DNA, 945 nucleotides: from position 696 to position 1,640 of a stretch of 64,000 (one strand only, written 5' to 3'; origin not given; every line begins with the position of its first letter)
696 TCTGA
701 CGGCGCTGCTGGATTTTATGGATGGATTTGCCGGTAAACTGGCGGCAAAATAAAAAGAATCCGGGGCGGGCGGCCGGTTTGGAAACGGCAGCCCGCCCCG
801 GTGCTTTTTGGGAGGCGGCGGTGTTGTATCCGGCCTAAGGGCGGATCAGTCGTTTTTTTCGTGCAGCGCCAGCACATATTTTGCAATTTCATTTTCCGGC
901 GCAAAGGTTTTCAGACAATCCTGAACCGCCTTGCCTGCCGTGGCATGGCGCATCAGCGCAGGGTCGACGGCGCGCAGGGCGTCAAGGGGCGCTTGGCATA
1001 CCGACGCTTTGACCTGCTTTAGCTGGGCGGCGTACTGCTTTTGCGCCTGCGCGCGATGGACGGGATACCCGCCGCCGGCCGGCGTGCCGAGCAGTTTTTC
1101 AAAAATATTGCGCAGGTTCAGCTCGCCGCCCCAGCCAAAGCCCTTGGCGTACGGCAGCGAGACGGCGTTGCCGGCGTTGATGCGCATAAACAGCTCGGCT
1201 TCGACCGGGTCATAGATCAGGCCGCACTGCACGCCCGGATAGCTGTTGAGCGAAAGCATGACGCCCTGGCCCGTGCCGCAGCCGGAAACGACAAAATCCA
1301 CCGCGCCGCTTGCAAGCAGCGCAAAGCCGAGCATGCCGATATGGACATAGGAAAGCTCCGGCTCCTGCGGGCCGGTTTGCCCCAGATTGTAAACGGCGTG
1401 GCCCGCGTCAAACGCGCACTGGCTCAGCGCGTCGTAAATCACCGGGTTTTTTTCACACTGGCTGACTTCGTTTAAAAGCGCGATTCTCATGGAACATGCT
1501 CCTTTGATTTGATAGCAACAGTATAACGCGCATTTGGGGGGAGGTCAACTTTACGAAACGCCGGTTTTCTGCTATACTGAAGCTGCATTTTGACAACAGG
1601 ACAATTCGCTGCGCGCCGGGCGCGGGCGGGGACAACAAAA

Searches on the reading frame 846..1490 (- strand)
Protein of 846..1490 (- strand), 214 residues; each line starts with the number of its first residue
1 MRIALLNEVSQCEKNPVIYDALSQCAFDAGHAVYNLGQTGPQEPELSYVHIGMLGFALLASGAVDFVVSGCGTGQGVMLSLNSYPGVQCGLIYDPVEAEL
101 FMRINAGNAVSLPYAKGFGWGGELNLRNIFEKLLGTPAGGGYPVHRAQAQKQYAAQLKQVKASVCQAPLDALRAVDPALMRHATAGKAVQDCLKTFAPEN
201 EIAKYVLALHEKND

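Call 72: find_encoding_contigs(protein=window:846-1490:-, flank=10000, max_places=10)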
Protein window:846-1490:- (214 aa): 2 contigs read that carry it; 2 places shown.
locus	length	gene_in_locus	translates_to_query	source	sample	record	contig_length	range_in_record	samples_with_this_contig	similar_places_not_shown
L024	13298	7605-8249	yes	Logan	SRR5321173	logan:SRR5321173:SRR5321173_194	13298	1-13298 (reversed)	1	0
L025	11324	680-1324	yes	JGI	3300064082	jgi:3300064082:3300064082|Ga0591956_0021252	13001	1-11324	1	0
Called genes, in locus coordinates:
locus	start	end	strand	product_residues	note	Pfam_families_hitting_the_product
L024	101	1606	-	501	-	PF16257:UxaE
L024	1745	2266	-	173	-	PF14512:TM1586_NiRdase (faint), PF00881:Nitroreductase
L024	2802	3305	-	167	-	PF13302:Acetyltransf_3, PF13420:Acetyltransf_4 (weak), PF13673:Acetyltransf_10 (weak), PF00583:Acetyltransf_1, PF13508:Acetyltransf_7 (weak)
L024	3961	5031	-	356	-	-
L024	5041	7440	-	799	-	PF13802:Gal_mutarotas_2 (faint), PF01055:Glyco_hydro_31_2nd, PF21365:Glyco_hydro_31_3rd, PF17137:DUF5110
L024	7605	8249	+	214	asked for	PF02502:LacAB_rpiB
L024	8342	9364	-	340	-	-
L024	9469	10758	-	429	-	-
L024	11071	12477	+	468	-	PF01554:MatE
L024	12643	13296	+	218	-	?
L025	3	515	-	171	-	?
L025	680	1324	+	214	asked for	PF02502:LacAB_rpiB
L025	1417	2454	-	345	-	-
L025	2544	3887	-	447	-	-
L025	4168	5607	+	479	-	PF01554:MatE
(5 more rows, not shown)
